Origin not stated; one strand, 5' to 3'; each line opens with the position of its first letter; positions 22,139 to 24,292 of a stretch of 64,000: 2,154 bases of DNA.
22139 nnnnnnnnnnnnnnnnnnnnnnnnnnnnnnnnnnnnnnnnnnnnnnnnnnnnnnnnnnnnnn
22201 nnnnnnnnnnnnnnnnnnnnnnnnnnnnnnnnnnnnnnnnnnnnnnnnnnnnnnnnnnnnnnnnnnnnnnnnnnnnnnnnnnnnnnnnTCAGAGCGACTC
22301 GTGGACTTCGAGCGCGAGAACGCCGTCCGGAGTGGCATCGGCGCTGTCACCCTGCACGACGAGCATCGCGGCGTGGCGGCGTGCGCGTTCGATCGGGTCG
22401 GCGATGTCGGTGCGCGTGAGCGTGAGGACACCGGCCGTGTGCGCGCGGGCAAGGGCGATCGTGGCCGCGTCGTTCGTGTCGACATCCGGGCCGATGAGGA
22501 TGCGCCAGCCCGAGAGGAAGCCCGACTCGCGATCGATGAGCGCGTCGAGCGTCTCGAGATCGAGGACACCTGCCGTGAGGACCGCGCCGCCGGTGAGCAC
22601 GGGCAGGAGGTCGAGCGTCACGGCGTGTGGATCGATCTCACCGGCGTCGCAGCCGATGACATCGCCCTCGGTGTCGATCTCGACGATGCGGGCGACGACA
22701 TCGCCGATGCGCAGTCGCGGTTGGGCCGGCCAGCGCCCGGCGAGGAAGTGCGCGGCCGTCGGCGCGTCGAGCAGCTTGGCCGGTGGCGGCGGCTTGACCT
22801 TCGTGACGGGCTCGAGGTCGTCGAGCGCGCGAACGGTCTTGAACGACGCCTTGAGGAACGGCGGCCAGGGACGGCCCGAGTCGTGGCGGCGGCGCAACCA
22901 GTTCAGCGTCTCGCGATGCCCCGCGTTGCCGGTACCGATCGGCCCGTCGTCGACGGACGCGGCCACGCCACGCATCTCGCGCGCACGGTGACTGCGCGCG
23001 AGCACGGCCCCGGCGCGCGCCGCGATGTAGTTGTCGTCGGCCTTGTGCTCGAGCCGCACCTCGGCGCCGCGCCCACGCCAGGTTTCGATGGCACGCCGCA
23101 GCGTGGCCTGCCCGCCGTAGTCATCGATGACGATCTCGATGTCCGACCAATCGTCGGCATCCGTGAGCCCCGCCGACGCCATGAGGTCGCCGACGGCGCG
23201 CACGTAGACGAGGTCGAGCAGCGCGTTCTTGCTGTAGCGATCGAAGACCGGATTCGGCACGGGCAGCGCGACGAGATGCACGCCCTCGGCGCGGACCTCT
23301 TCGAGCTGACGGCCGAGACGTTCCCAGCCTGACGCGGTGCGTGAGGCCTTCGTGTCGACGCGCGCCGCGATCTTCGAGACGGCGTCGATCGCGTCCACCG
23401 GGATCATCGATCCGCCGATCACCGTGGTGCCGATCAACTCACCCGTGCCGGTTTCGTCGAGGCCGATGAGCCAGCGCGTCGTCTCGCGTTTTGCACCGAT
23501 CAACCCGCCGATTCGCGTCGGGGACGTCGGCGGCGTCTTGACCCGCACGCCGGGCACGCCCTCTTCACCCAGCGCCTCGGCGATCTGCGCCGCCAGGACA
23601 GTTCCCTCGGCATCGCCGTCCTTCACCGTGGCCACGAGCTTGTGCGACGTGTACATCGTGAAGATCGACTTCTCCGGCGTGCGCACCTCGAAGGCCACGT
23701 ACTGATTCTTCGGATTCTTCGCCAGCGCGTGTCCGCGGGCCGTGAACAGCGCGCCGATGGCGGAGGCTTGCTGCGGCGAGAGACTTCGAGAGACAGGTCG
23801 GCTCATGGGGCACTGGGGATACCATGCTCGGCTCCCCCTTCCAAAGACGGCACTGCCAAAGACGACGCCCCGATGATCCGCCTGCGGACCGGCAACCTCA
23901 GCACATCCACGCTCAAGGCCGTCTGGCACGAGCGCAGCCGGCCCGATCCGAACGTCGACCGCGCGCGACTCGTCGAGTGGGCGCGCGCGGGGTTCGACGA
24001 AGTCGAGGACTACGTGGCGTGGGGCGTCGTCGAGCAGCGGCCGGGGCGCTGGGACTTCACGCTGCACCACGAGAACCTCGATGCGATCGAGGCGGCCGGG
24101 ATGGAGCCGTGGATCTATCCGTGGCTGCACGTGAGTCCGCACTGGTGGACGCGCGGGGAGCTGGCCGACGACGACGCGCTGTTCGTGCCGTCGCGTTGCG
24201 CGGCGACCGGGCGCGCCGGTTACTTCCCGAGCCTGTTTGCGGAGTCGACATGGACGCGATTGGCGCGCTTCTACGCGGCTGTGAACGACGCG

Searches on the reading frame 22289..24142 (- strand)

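Call 28: search_protein_families(library=pfam, proteins=[window:22289-24142:-], max_evalue=0.001)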
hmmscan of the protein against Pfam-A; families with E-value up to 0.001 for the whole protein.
window:22289-24142:- (617 aa): 1 family
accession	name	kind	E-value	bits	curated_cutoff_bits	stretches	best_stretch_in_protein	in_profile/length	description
PF01351.25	RNase_HII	-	2.8e-10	40.8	25.8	1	226-437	1-199/199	Ribonuclease HII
